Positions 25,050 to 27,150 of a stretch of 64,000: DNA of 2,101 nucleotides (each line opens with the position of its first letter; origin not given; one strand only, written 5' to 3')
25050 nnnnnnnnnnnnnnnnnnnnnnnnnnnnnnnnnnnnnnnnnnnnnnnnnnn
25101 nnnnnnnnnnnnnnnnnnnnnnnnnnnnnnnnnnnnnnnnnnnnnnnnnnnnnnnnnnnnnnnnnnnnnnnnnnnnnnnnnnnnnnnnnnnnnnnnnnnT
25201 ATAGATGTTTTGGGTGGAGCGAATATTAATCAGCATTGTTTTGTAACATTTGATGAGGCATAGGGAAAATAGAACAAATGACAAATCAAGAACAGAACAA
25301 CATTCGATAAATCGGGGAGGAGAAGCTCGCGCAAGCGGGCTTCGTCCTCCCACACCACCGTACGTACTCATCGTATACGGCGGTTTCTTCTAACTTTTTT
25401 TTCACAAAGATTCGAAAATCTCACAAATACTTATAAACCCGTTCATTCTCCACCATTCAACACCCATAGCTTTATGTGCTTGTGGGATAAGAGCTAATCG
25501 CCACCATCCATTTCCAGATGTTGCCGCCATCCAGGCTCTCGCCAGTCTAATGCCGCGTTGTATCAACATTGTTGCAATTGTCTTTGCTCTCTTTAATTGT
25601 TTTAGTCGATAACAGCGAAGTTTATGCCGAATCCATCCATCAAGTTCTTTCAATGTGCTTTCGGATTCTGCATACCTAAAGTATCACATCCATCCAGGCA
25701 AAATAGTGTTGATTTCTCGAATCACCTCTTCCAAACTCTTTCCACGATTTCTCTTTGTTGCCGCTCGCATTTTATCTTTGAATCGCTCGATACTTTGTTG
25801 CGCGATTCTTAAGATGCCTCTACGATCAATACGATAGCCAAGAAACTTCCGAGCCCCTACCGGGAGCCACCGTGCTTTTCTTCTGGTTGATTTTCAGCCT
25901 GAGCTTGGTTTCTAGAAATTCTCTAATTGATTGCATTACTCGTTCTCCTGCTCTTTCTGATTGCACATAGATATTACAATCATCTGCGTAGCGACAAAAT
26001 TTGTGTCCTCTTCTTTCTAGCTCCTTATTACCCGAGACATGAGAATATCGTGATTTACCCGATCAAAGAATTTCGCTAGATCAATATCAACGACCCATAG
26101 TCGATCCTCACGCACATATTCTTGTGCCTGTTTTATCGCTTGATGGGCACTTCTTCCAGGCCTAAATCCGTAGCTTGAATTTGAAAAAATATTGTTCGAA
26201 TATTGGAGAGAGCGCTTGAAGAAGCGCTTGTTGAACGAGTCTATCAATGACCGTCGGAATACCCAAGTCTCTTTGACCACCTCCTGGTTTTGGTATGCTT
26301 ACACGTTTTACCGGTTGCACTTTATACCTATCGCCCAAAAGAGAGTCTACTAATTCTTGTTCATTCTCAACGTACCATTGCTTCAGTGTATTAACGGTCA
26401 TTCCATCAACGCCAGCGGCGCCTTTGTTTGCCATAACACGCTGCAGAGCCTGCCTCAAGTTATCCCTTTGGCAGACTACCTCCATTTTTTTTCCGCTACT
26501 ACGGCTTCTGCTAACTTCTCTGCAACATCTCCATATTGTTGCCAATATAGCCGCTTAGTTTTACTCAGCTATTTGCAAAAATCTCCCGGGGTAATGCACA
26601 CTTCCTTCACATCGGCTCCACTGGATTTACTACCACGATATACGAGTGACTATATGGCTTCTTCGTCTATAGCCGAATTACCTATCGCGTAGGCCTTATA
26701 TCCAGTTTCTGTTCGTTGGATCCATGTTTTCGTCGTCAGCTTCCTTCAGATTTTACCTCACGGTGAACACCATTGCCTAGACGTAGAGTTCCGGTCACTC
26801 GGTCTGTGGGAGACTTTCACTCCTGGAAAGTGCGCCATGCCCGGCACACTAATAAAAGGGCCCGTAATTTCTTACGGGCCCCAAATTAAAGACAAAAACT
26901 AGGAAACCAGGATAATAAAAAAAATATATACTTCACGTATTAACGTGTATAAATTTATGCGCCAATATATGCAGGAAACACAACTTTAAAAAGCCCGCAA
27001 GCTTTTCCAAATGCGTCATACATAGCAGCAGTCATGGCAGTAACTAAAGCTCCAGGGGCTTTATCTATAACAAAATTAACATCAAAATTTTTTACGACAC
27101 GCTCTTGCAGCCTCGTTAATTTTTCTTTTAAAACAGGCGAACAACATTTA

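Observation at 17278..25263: Alternating A-B-A-B array of four large exported paralogs: two unrelated N-terminal heads on one shared C-terminal module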

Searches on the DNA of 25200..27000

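Call 79: search_rna_families(source=window, start=25200, end=27000, threshold=evalue, max_evalue=1)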
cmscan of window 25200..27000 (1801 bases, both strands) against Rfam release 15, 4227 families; matches with E-value up to 1: 6.
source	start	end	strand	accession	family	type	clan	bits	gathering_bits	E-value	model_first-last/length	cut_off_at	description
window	26596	26767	-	RF02001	group-II-D1D4-3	Intron;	CL00102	125.9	32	5e-27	1-170/170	no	Group II catalytic intron D1-D4-3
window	26464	26553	-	RF01998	group-II-D1D4-1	Intron;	CL00102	34.7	35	0.0004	1-84/84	no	Group II catalytic intron D1-D4-1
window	26844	26912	-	RF00519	suhB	Gene; sRNA;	CL00108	28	41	0.0031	1-77/77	no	Makes More Granules Regulator RNA (mmgR)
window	25311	25385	-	RF00029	Intron_gpII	Intron;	-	26.9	40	0.01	1-77/77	no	Group II catalytic intron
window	26845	26982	-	RF00121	MicC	Gene; sRNA;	-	24.7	90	0.71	1-123/123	no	MicC RNA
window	25315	25353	+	RF00647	MIR164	Gene; miRNA;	-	20.7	64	0.4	1-68/68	no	MIR164 microRNA precursor family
